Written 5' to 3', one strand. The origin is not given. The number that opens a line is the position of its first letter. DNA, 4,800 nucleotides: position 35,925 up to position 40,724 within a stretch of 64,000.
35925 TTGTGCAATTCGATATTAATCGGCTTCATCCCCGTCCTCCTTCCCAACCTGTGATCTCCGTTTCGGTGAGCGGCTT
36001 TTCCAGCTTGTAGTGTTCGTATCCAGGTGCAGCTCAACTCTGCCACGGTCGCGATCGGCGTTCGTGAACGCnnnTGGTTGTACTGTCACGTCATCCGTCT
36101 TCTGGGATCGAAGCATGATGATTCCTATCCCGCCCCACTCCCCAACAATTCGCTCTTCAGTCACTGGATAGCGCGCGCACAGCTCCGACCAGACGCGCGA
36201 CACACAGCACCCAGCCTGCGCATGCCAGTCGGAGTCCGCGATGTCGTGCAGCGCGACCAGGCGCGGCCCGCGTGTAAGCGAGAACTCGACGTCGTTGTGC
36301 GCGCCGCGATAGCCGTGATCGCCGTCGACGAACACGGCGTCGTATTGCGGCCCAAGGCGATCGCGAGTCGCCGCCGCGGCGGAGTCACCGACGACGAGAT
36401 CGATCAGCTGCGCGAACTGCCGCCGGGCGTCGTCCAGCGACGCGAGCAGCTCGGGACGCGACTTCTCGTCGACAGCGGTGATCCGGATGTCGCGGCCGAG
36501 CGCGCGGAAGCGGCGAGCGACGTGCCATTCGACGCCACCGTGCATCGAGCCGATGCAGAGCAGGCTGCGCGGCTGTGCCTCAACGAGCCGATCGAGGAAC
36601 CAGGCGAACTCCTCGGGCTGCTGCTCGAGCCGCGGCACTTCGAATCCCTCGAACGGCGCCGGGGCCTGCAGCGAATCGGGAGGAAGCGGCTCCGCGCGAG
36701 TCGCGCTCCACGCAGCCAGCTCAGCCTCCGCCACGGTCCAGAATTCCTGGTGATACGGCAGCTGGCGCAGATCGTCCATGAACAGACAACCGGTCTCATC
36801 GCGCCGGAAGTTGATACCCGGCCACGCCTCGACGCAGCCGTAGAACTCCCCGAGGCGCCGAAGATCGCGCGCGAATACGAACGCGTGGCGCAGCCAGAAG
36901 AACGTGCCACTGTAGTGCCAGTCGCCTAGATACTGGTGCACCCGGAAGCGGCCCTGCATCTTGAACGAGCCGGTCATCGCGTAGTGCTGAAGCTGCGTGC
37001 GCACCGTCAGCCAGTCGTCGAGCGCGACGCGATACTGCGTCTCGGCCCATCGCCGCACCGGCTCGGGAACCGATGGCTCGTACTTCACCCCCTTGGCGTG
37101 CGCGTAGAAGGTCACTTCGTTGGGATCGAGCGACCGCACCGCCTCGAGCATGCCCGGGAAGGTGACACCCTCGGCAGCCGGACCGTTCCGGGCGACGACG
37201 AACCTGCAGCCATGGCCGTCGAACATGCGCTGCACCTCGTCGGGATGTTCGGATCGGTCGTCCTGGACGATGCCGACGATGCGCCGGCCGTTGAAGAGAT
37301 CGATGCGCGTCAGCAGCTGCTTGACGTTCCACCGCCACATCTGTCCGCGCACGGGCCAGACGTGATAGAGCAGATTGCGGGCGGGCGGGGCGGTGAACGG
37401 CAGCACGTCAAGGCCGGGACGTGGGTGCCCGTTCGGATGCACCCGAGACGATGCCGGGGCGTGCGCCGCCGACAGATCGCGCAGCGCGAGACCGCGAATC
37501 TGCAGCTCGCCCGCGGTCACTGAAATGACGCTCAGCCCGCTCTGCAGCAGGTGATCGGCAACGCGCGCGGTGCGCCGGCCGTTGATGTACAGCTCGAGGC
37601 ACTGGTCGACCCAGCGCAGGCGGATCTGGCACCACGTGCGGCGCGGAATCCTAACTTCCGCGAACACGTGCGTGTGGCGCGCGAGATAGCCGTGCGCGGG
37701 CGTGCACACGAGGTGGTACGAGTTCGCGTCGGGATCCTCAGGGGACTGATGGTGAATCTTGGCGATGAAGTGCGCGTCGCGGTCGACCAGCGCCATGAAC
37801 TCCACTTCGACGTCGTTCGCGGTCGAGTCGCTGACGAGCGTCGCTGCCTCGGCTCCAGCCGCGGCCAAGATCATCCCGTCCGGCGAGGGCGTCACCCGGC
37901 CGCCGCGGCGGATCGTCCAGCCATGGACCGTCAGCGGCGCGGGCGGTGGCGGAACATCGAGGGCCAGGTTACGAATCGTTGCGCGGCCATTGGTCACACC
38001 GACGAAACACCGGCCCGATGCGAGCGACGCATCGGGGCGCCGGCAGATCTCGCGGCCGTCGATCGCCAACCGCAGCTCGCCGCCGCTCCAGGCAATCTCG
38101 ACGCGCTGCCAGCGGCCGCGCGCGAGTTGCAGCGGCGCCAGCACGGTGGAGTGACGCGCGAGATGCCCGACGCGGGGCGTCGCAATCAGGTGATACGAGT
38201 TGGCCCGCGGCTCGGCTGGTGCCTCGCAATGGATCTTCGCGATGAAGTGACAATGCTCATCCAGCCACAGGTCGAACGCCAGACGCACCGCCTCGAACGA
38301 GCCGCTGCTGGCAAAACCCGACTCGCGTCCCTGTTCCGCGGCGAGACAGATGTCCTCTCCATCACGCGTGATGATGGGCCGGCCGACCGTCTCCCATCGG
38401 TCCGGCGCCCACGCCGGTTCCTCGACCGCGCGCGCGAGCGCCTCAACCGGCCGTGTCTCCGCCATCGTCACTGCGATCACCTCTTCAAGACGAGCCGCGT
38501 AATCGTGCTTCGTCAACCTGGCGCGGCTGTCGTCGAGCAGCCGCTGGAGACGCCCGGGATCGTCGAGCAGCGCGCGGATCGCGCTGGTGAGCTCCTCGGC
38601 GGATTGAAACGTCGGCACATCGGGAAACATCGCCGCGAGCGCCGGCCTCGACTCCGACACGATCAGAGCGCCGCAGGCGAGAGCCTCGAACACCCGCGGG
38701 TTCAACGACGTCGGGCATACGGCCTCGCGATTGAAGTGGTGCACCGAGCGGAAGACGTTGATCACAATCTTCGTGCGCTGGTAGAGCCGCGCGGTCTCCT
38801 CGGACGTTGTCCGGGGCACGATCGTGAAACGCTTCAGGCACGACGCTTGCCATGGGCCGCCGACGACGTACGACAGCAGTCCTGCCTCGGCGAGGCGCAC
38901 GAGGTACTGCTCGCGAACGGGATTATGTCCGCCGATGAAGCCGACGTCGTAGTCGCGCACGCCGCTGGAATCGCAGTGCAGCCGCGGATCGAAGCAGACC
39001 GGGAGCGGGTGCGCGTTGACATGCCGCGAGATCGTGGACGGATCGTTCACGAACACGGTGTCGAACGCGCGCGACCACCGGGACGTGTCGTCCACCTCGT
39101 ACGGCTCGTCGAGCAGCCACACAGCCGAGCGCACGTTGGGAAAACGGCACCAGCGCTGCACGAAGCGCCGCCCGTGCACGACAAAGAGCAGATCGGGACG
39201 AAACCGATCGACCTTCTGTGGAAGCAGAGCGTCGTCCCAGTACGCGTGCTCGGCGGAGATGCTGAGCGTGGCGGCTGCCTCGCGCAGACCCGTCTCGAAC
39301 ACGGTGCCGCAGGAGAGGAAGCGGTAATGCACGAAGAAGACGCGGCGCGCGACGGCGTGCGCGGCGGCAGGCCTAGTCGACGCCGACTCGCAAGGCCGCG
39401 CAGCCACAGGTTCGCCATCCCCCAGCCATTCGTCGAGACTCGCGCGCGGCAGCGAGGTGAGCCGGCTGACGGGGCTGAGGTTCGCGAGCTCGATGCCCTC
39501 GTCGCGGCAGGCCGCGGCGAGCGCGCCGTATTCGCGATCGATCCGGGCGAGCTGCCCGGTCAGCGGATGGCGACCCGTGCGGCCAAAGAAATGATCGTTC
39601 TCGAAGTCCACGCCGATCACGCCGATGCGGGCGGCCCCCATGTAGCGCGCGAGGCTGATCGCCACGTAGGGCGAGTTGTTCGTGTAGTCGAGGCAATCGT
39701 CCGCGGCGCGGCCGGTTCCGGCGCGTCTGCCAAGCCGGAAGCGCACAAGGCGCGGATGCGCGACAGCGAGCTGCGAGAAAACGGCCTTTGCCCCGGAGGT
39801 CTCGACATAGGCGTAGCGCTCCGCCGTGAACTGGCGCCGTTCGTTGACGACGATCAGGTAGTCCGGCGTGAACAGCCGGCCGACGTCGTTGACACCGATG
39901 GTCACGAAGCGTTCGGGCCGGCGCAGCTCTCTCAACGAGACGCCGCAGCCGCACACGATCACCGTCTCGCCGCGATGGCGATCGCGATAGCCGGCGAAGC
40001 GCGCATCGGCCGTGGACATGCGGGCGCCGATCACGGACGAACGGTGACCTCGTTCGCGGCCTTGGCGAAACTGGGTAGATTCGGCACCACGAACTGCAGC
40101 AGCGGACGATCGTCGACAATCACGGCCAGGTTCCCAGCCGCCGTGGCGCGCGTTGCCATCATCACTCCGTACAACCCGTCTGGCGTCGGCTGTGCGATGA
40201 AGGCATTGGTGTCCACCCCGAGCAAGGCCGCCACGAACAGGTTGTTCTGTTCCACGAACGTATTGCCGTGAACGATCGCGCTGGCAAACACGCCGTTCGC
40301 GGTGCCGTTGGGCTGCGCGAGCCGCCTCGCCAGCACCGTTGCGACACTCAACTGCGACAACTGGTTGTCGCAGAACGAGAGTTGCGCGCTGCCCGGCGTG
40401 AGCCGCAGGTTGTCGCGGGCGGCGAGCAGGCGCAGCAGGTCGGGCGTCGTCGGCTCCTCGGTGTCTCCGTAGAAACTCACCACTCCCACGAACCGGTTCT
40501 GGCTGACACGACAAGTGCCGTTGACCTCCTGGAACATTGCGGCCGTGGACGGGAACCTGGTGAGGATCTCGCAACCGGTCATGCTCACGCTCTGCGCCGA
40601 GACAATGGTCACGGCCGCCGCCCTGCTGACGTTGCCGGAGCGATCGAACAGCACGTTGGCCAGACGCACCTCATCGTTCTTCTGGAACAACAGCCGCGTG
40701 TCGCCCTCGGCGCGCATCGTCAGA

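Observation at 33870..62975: Complete contractile injection system (eCIS / phage-tail-like particle) operon, about 29 kb on one strand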

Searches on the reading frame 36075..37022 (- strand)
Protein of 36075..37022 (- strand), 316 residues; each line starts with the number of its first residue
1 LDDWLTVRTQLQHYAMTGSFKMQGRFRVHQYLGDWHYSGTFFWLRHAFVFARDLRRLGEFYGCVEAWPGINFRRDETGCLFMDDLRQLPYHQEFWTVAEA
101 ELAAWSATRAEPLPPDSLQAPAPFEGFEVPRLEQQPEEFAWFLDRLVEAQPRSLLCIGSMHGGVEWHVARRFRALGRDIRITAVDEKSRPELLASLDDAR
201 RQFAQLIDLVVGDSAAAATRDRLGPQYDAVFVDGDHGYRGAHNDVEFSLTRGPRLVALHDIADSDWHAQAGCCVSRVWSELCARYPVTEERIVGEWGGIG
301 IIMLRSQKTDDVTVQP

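Call 78: search_protein_families(library=pfam, proteins=[window:36075-37022:-], max_evalue=1)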
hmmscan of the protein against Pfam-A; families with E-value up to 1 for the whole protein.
window:36075-37022:- (316 aa): 2 families
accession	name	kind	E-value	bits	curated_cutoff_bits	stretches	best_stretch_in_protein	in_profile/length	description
PF13578.12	Methyltransf_24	-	3.1e-07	31.7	26.3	1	157-250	3-92/105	Methyltransferase domain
PF01596.23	Methyltransf_3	-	0.15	11.8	22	1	140-258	33-152/204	O-methyltransferase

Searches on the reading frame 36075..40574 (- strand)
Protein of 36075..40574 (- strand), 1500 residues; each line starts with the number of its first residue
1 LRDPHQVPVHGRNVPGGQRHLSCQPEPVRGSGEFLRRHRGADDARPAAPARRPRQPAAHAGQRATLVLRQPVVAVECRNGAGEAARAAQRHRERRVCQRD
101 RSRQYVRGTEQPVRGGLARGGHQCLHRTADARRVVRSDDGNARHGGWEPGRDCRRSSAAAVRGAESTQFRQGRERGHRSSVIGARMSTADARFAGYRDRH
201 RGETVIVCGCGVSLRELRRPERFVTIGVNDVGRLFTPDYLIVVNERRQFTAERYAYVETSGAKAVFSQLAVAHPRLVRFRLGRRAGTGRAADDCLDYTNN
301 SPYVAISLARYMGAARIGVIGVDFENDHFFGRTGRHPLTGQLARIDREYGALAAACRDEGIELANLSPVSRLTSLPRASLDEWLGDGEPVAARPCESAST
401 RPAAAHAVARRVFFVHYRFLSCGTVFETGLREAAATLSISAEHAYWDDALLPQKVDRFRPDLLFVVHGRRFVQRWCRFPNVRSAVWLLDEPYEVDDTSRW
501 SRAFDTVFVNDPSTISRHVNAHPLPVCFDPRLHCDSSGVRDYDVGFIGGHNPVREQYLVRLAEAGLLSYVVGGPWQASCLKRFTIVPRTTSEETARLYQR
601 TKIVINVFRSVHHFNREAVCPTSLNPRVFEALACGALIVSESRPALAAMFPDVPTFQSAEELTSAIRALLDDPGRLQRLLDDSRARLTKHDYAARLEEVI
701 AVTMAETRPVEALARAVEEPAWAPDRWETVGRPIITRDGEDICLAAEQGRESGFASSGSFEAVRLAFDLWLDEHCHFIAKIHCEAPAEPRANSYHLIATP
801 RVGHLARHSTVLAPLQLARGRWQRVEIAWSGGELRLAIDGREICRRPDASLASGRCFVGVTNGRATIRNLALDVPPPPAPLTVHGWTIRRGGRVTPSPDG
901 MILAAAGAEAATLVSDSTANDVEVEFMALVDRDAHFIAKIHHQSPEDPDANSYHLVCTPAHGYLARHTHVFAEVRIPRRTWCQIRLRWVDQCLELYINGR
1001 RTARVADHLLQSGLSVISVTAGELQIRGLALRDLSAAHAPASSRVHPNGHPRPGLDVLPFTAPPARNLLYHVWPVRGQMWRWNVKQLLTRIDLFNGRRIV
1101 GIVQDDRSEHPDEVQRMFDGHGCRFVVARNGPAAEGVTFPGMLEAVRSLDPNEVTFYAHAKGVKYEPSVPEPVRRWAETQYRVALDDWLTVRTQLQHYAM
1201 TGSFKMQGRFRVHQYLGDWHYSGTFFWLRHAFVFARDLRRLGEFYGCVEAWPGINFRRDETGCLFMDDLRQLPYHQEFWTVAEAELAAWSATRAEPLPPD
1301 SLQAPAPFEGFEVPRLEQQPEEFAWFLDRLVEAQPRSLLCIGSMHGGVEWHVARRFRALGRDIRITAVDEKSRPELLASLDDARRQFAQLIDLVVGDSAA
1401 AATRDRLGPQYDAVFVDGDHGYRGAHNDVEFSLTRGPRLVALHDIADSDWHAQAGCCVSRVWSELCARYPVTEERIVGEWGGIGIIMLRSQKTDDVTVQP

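Call 5: search_protein_families(library=pfam, proteins=[window:36075-40574:-], max_evalue=0.01)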
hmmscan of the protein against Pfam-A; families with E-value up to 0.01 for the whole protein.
window:36075-40574:- (1500 aa): 3 families
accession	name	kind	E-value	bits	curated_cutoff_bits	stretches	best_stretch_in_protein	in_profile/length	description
PF13524.12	Glyco_trans_1_2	-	5e-21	75.6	25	1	564-700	12-143/144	Glycosyl transferase-like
PF13578.12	Methyltransf_24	-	3.1e-06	28.5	26.3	1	1341-1434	3-92/105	Methyltransferase domain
PF06439.18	3keto-disac_hyd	-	0.0018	18.8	26.8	0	884-1008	12-154/187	3-keto-disaccharide hydrolase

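Call 20: find_related_loci(query=window:36075-40019:-, collection=metagenome_contigs, flank=10000)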
Query window:36075-40019:- (1315 aa) in metagenome_contigs; peptide patterns used: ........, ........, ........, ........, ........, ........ (x = any residue, [..] = any of these).
41 stretches matched a pattern; 2 encode a relative of the query (tblastn E <= 1e-3); 2 distinct loci.
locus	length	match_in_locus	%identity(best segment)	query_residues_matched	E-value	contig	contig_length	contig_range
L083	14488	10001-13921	57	11-1303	0e+0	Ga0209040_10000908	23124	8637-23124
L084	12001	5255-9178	56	11-1303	0e+0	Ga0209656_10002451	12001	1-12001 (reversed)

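Call 23: search_protein_families(library=pfam, proteins=[L083:113-1942:+, L083:2789-9913:+, L083:9929-13921:+, L083:2274-2768:+], max_evalue=0.001)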
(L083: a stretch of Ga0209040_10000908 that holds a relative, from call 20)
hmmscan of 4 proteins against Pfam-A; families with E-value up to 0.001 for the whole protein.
L083:113-1942:+ (610 aa): 0 families

L083:2789-9913:+ (2375 aa): 0 families

L083:9929-13921:+ (1331 aa): 2 families
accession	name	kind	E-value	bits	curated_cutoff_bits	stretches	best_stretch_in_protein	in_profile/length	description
PF13524.12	Glyco_trans_1_2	-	2.1e-16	60.6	25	1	377-523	1-143/144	Glycosyl transferase-like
PF13578.12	Methyltransf_24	-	5.4e-08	34.1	26.3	1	1184-1280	2-94/105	Methyltransferase domain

L083:2274-2768:+ (165 aa): 0 families

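Call 32: search_protein_families(library=ncbifam, proteins=[window:36075-40019:-], max_evalue=0.01)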
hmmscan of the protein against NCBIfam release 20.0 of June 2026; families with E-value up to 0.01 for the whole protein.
window:36075-40019:- (1315 aa): 0 families

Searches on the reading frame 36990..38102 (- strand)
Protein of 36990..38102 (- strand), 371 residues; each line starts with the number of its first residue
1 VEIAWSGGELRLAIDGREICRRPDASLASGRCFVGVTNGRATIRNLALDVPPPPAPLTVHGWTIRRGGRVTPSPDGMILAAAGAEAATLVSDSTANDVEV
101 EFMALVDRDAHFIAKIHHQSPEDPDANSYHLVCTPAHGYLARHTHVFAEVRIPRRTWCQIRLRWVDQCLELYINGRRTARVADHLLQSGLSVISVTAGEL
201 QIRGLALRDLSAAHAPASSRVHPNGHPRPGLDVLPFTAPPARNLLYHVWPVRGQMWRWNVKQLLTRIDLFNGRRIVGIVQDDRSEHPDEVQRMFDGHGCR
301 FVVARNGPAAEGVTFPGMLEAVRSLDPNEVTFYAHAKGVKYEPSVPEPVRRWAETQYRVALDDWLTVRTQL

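Call 78: search_protein_families(library=pfam, proteins=[window:36990-38102:-], max_evalue=1)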
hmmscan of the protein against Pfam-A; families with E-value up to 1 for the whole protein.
window:36990-38102:- (371 aa): 1 family
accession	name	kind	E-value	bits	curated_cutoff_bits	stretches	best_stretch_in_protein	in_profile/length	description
PF06439.18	3keto-disac_hyd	-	0.06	13.8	26.8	1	60-184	12-154/187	3-keto-disaccharide hydrolase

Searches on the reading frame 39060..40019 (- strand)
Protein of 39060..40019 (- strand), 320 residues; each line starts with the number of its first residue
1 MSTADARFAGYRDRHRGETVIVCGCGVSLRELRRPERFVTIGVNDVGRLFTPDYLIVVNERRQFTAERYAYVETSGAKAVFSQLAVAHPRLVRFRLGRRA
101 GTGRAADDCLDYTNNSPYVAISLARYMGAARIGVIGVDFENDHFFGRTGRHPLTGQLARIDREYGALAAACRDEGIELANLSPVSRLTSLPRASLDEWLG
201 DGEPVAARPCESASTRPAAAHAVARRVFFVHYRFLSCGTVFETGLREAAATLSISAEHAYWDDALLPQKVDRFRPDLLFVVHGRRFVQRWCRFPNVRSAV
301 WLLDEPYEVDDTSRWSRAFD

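Call 78: search_protein_families(library=pfam, proteins=[window:39060-40019:-], max_evalue=1)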
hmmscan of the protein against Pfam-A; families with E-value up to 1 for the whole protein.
window:39060-40019:- (320 aa): 1 family
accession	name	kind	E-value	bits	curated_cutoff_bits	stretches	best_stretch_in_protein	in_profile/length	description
PF01973.23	MptE-like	-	0.028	14.6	34.6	1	52-140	70-167/171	6-hydroxymethylpterin diphosphokinase MptE-like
